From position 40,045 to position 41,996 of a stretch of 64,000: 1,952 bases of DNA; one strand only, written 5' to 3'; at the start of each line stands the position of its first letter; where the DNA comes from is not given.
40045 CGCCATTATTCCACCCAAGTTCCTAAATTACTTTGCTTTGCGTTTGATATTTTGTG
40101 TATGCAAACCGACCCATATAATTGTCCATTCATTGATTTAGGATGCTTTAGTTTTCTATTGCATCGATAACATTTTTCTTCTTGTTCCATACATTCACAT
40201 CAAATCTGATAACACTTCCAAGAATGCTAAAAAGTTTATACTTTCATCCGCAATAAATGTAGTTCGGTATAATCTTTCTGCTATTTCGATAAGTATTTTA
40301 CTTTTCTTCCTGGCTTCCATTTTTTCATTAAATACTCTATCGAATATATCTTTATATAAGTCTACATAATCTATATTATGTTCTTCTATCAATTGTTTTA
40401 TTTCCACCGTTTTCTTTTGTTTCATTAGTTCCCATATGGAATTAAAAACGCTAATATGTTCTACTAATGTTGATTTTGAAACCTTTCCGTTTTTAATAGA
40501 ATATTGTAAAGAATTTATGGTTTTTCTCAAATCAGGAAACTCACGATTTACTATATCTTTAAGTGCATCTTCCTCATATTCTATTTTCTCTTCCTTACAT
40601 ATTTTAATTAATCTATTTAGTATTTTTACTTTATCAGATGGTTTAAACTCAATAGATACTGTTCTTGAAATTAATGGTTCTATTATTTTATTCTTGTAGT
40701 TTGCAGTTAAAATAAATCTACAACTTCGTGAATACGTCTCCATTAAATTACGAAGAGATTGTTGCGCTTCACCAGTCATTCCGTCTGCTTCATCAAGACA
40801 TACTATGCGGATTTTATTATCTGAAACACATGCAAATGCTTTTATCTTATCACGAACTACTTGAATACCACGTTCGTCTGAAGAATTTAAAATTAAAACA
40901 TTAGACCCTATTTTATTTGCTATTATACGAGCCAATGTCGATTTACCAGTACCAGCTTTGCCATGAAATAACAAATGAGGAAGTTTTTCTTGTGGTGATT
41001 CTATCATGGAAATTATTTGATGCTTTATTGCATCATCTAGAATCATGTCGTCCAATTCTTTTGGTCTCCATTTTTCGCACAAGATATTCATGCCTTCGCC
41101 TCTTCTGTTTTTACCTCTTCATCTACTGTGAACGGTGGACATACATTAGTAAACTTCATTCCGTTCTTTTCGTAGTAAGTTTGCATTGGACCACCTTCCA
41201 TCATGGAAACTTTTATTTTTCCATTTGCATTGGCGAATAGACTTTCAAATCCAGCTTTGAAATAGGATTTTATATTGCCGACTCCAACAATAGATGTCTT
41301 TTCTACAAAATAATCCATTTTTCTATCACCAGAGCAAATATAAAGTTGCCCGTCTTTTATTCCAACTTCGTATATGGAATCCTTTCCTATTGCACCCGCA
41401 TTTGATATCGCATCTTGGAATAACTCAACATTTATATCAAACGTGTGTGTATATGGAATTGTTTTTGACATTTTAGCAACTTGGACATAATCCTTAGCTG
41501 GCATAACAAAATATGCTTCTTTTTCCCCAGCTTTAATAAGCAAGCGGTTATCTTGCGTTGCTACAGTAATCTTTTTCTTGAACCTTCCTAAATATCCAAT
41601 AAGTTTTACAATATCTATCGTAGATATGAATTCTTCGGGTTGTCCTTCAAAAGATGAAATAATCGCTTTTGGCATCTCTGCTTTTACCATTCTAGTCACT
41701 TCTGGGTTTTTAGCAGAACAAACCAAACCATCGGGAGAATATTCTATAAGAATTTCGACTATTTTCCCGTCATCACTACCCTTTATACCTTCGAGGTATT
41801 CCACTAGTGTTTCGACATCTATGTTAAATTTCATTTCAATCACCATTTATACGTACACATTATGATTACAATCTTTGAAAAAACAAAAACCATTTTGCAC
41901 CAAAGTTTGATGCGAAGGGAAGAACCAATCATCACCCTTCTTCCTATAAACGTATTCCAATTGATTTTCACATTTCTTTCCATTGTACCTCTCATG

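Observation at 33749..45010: Compact, self-contained archaeal-type replisome cluster on one strand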

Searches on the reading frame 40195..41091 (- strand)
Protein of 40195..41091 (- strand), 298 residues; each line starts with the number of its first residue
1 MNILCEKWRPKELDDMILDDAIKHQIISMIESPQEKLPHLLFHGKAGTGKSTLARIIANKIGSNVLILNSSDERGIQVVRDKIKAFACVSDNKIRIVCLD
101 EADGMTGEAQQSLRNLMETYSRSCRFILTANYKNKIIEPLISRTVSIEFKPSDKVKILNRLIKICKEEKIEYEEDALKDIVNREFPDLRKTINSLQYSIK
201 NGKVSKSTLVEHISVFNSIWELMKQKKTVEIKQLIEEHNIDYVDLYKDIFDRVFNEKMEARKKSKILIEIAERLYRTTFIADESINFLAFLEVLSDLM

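Call 4: search_protein_families(library=pfam, proteins=[window:40195-41091:-], max_evalue=0.01)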
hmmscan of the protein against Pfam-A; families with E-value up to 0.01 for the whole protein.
window:40195-41091:- (298 aa): 23 families
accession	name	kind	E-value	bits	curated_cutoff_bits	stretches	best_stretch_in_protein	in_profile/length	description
PF00004.35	AAA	-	4.3e-16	60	21.2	1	40-147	1-126/131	ATPase family associated with various cellular activities (AAA)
PF21328.3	Gp44_lid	-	6.8e-10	39.4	27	1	157-207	9-60/63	Sliding-clamp-loader large subunit, AAA+ ATPase lid domain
PF13177.12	DNA_pol3_delta2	-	6.9e-09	36.3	27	1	91-151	99-159/161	DNA polymerase III, delta subunit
PF05496.18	RuvB_N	-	2.7e-08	34.2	27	1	9-120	2-111/159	Holliday junction DNA helicase RuvB P-loop domain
PF25199.1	nSTAND_NTPase5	-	1.1e-06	28.9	34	1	24-131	26-133/145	Novel STAND NTPase 5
PF07728.20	AAA_5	-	5e-05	23.8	22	1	39-119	1-92/139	AAA domain (dynein-related subfamily)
PF13401.12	AAA_22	-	5.3e-05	24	27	0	40-73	8-44/130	AAA domain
PF06309.17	Torsin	-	9.1e-05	23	27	1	18-61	33-77/127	Torsin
PF20720.3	nSTAND3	-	0.00019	21.6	27.2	1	39-130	19-110/155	Novel STAND NTPase 3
PF21960.2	RCF1-5-like_lid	-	0.0005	20.4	27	1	160-196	2-39/43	RCF1/5-like, AAA+ ATPase lid domain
PF13191.12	AAA_16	-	0.00073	20.5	32.6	1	33-64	19-51/167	AAA ATPase domain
PF13238.12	AAA_18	-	0.00087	20.2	29.4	1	43-129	4-69/128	AAA domain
PF13671.12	AAA_33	-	0.00097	19.9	27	1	41-83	3-33/143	AAA domain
PF08542.16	Rep_fac_C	-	0.0013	19.5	23.6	1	230-291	20-86/88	Replication factor C C-terminal domain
PF25361.1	AAA_lid_RFC1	-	0.0013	18.6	34.9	1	157-197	4-44/59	RFC1-like, AAA+ ATPase lid domain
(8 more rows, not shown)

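Call 5: search_protein_families(library=phrogs, proteins=[window:40195-41091:-], max_evalue=0.001)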
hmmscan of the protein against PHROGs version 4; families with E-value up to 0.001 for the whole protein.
window:40195-41091:- (298 aa): 10 families
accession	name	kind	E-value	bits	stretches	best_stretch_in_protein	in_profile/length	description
phrog_168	-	DNA, RNA and nucleotide metabolism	1.7e-73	249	1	3-292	10-305/314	clamp loader of DNA polymerase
phrog_11838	-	DNA, RNA and nucleotide metabolism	2e-36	127.1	1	5-249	8-262/420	clamp loader of DNA polymerase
phrog_5846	-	DNA, RNA and nucleotide metabolism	6.9e-34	118.7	1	3-268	5-279/380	clamp loader of DNA polymerase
phrog_7485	-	unknown function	1.6e-07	31.6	1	10-104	189-288/430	-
phrog_10401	-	other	6.7e-06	26.1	1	12-72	436-495/667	ATPase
phrog_3757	-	unknown function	6.7e-05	23.4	1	10-70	89-159/367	-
phrog_35358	-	DNA, RNA and nucleotide metabolism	8.4e-05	21.7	1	38-91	589-643/968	DNA primase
phrog_1297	-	other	0.00027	21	0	25-71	13-59/356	ATPase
phrog_7998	-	unknown function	0.00037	20.8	0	23-61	26-64/339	-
phrog_124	-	DNA, RNA and nucleotide metabolism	0.00053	20.5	0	24-78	29-77/382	Sak4-like ssDNA annealing protein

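Call 52: search_solved_structures(query=window:40195-41091:-, max_evalue=0.001)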
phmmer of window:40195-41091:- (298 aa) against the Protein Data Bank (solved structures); distinct sequences matched with E-value up to 0.001: 119 (the best 60 are shown).
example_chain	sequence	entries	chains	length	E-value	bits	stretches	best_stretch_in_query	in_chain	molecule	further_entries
2chq_A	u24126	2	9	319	3e-47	164.9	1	3-297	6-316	REPLICATION FACTOR C SMALL SUBUNIT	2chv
2chg_A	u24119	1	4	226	8e-44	153.6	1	3-210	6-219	REPLICATION FACTOR C SMALL SUBUNIT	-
1iqp_A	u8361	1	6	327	7.4e-38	134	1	5-291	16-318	RFCS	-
8tw7_4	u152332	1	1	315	1.2e-34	123.6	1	5-208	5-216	Replication factor C subunit 4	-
8tw8_4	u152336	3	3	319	1.2e-34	123.6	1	5-208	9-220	Replication factor C subunit 4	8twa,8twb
7sgz_B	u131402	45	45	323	1.2e-34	123.5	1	5-208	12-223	Replication factor C subunit 4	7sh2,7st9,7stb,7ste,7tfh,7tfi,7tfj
9uiq_C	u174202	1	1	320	3.4e-34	122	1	5-210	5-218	Replication factor C subunit 5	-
6vvo_C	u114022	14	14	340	3.8e-34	121.9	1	5-210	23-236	Replication factor C subunit 5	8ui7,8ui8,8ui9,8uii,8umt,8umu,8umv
1sxj_B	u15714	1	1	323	4.3e-34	121.7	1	5-208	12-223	Activator 1 37 kDa subunit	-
7z6h_G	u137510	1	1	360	4.6e-34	121.6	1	5-210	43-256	Replication factor C subunit 5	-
8tw7_2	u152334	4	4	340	1.8e-33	119.6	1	5-203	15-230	Replication factor C subunit 2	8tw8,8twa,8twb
7sgz_D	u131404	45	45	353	2.1e-33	119.4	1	5-203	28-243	Replication factor C subunit 2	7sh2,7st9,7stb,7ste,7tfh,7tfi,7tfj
9uiq_D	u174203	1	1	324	3e-33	118.9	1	5-206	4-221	Replication factor C subunit 4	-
8ui7_D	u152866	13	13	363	4.5e-33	118.4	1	5-205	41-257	Replication factor C subunit 4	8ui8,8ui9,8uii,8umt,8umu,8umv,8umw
7z6h_D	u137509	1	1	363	4.5e-33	118.4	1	5-205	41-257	Replication factor C subunit 4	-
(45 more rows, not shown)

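Call 85: search_dna_similar(query=window:40195-41091:-, collection=phages, mode=protein, max_evalue=0.00001, max_rows=15)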
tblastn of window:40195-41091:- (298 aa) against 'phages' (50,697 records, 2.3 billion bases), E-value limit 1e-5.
Records with a match: 2623; places in all: 2628; records where one place covers at least 80% of the query: 2234.
Best place of each record, by identity: <60% 2623.
By first word of the organism name: Escherichia 672; Synechococcus 377; Klebsiella 332; Salmonella 203; Vibrio 144; Shigella 87; Aeromonas 76; Acinetobacter 69; Cyanophage 61; Enterobacter 59; and 68 more.
By host as written in the record: - 473; Escherichia coli 279; Klebsiella pneumoniae 115; Synechococcus 107; Synechococcus sp. 38; Escherichia coli O157:H7 38; Salmonella enterica 30; Synechococcus sp. WH7803 28; and 583 more.
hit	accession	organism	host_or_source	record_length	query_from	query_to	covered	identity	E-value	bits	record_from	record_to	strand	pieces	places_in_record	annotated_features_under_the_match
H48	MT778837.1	Rhizobium phage AF3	-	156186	2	298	100%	35.8%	1e-38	150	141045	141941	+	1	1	sliding clamp loader small subunit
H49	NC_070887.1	Rhizobium phage AF3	-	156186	2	298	100%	35.8%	1e-38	150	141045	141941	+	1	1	sliding clamp loader small subunit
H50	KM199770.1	Rhizobium phage vB_RleM_P10VF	Rhizobium leguminosarum biovar viciae ...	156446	3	298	99%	35.9%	7e-39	150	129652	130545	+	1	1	putative clamp loader subunit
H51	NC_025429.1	Rhizobium phage vB_RleM_P10VF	Rhizobium leguminosarum biovar viciae ...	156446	3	298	99%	35.9%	7e-39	150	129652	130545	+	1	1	clamp loader of DNA polymerase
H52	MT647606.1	Pelagibacter phage Mosig EXVC030M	Candidatus Pelagibacter ubique HTCC1062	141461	6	296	98%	36.5%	6e-40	154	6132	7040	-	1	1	putative AAA family ATPase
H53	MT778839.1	Rhizobium phage P9VFCI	-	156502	2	291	97%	35.7%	1e-37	147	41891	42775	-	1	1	clamp loader subunit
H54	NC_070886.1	Rhizobium phage P9VFCI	-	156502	2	291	97%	35.7%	1e-37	147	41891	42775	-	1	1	clamp loader subunit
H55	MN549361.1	Rhizobium phage RL2RES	Rhizobium leguminosarum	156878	3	291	97%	35.8%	8e-38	147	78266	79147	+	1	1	sliding clamp loader small subunit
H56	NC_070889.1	Rhizobium phage RL2RES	Rhizobium leguminosarum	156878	3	291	97%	35.8%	8e-38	147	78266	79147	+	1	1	sliding clamp loader small subunit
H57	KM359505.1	Prochlorococcus phage P-TIM68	Prochlorococcus sp. MIT9515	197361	3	291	97%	35.4%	5e-43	162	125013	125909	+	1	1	putative clamp loader subunit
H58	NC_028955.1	Prochlorococcus phage P-TIM68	Prochlorococcus sp. MIT9515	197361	3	291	97%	35.4%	5e-43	162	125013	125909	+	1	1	clamp loader of DNA polymerase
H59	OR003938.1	Synechococcus phage DSL-LC03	Synechococcus sp.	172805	6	291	96%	35.6%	1e-39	153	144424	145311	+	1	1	sliding clamp loader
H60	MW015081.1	Synechococcus phage S-SRM01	Synechococcus sp. KCZYC6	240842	3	296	99%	34.6%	1e-40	155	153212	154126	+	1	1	AAA family ATPase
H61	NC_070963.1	Synechococcus phage S-SRM01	Synechococcus sp. KCZYC6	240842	3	296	99%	34.6%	1e-40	155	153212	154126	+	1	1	AAA family ATPase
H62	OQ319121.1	Synechococcus phage S-BM3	Synechococcus sp. WH 7803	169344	6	296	98%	34.8%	8e-46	171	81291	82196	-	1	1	clamp loader subunit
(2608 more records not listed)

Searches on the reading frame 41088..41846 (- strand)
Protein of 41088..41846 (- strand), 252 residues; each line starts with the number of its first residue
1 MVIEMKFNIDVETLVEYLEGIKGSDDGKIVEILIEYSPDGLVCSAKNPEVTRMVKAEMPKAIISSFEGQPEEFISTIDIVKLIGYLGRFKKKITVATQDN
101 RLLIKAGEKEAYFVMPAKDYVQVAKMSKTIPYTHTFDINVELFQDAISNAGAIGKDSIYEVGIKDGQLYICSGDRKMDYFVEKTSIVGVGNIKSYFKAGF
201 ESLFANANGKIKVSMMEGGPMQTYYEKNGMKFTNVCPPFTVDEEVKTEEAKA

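Call 4: search_protein_families(library=pfam, proteins=[window:41088-41846:-], max_evalue=0.01)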
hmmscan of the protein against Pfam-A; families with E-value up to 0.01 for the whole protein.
window:41088-41846:- (252 aa): 0 families

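Call 5: search_protein_families(library=phrogs, proteins=[window:41088-41846:-], max_evalue=0.001)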
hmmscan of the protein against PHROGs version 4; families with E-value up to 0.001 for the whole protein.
window:41088-41846:- (252 aa): 0 families

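Call 48: search_protein_representatives(protein=window:41088-41846:-)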
Query: 252 residues. Proteins with E-value up to 0.001 (for the whole library): 57; up to 1e-10: 6; up to 1e-30: 2. The best 57 are listed.
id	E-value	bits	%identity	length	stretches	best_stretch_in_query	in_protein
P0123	8.9e-104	362.7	62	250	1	3-249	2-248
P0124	9.2e-42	159.8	37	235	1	5-240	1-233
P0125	2.3e-25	106.1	30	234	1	5-238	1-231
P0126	9.0e-13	64.9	26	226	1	7-228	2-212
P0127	8.1e-12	61.8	25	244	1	26-248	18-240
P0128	3.5e-11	59.7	34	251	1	78-249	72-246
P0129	1.5e-10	57.6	26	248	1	7-249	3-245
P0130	3.9e-10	56.2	25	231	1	28-226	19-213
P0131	6.4e-10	55.6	29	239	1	9-239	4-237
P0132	1.8e-09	54.1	24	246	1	35-221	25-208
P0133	2.2e-09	53.8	24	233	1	25-224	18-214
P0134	5.7e-09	52.4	26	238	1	24-223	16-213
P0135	6.4e-09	52.3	26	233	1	26-244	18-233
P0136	2.8e-08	50.2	25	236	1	11-241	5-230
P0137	3.1e-08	50.0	23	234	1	24-239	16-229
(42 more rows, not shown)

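Call 50: search_solved_structures(query=A2, max_evalue=1, show_alignments=1)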
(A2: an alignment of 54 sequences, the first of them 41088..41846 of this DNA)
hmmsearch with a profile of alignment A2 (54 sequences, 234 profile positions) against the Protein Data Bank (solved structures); distinct sequences matched with E-value up to 1: 124 (the best 60 are shown).
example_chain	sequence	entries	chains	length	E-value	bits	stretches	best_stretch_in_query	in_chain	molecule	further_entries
3k4x_A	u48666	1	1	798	1.1e-37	133.1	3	6-233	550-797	Proliferating cell nuclear antigen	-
6t7x_A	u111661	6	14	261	1e-31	113.6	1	6-232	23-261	DNA polymerase sliding clamp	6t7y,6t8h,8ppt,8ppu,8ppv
1ge8_A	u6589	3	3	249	5.9e-31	111.1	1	6-232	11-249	PROLIFERATION CELL NUCLEAR ANTIGEN | Proliferating Cell Nuclear Antigen | DNA polymerase sliding clamp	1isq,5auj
1iz4_A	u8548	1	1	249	2e-30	109.4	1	6-232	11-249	Proliferating cell nuclear antigen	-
5a6d_A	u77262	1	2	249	7.7e-30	107.5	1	6-232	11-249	DNA POLYMERASE SLIDING CLAMP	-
3a2f_B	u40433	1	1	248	8.7e-30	107.3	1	6-232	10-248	DNA polymerase sliding clamp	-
1iz5_A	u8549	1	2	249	8.8e-30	107.3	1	6-232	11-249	Proliferating cell nuclear antigen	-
3lx1_A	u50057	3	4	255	9.2e-30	107.2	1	6-232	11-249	DNA polymerase sliding clamp 1 | DNA polymerase sliding clamp 1, Proliferating cell nuclear antigen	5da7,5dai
7n5i_A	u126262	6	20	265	9.7e-30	107.1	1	7-232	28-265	DNA polymerase sliding clamp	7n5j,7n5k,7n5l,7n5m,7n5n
6knb_C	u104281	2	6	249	2e-29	106.1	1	6-232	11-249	DNA polymerase sliding clamp 1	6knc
1rwz_A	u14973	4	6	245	8e-28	100.8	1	8-233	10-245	DNA polymerase sliding clamp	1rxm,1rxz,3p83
3hi8_A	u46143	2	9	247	9.1e-25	90.8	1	3-232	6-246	Proliferating cell nuclear antigen PcnA | PCNA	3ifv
2hii_C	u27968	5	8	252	4.6e-22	82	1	6-232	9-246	PCNA3 (SSO0405) | DNA polymerase sliding clamp 3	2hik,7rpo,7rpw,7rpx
3lx2_A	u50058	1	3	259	1e-21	80.9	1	16-232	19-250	DNA polymerase sliding clamp 2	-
2ijx_A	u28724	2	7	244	1.5e-21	80.3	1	6-230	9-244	DNA polymerase sliding clamp A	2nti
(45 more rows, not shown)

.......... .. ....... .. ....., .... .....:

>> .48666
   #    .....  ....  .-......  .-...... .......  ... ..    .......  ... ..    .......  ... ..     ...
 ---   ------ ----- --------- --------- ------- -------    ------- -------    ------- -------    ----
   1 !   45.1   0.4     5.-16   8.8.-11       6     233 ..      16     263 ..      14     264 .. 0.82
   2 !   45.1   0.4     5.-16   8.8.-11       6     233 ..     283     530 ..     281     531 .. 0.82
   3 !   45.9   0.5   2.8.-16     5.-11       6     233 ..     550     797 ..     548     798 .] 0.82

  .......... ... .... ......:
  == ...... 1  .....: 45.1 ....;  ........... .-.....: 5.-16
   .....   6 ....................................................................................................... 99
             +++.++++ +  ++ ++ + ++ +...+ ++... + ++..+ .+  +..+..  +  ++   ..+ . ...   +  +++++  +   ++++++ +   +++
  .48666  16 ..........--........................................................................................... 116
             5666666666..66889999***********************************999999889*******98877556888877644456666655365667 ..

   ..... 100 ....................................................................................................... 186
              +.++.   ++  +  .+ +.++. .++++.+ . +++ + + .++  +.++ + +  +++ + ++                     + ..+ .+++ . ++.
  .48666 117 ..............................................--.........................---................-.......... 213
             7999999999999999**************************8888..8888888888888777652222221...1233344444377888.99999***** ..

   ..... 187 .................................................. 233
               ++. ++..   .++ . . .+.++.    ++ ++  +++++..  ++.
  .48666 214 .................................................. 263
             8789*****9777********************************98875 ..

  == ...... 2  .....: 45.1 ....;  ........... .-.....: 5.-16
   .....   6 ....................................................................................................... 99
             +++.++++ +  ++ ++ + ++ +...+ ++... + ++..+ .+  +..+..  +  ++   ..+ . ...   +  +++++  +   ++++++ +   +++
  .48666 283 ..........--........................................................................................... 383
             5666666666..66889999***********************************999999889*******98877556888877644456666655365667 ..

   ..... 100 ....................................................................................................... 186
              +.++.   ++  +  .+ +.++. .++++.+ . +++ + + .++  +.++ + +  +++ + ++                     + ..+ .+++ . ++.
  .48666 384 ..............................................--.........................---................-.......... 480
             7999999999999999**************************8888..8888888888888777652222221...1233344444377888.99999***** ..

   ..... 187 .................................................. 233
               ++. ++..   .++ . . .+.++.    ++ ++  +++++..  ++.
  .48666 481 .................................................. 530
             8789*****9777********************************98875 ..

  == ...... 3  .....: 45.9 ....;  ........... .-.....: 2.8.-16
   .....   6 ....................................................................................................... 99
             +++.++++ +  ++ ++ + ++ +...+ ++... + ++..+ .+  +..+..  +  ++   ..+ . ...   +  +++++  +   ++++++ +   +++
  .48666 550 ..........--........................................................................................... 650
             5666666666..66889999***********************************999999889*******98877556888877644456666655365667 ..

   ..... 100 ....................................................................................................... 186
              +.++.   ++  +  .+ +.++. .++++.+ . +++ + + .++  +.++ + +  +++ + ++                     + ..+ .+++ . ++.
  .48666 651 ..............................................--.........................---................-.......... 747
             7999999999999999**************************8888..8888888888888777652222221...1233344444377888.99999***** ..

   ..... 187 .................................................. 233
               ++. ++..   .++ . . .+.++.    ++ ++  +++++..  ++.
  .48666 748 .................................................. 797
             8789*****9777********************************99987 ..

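Call 51: search_protein_families(library=pfam, alignment_id=A2, max_evalue=0.01)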
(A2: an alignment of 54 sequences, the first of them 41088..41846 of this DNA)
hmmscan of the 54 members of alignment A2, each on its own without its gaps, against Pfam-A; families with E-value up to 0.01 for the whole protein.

A. member 1, window:41088-41846:- (252 aa): 0 families

B. families by the number of members that match (of 54 scanned): 13 families
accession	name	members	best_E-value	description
PF00705.23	PCNA_N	9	9.5e-21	Proliferating cell nuclear antigen, N-terminal domain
PF02768.20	DNA_pol3_beta_3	6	7.2e-06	DNA polymerase III beta subunit, C-terminal domain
PF02747.20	PCNA_C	4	1.8e-12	Proliferating cell nuclear antigen, C-terminal domain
PF02144.21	Rad1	2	8.6e-06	Repair protein Rad1/Rec1/Rad17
PF06794.17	UPF0270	1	0.00025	Uncharacterised protein family (UPF0270)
PF07943.18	PBP5_C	1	0.00035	Penicillin-binding protein 5, C-terminal domain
PF14611.13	KH_SLS1_1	1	0.00043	SLS1 protein first KH domain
PF04139.18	Rad9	1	0.00062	Rad9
PF23411.1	Beta-prop_Vps41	1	0.0016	Vps42 beta-propeller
PF00712.24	DNA_pol3_beta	1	0.0016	DNA polymerase III beta subunit, N-terminal domain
PF02604.26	PhdYeFM_antitox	1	0.0054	Antitoxin Phd_YefM, type II toxin-antitoxin system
PF04439.18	Adenyl_transf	1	0.0063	Streptomycin adenylyltransferase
PF00977.27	His_biosynth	1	0.0087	Histidine biosynthesis protein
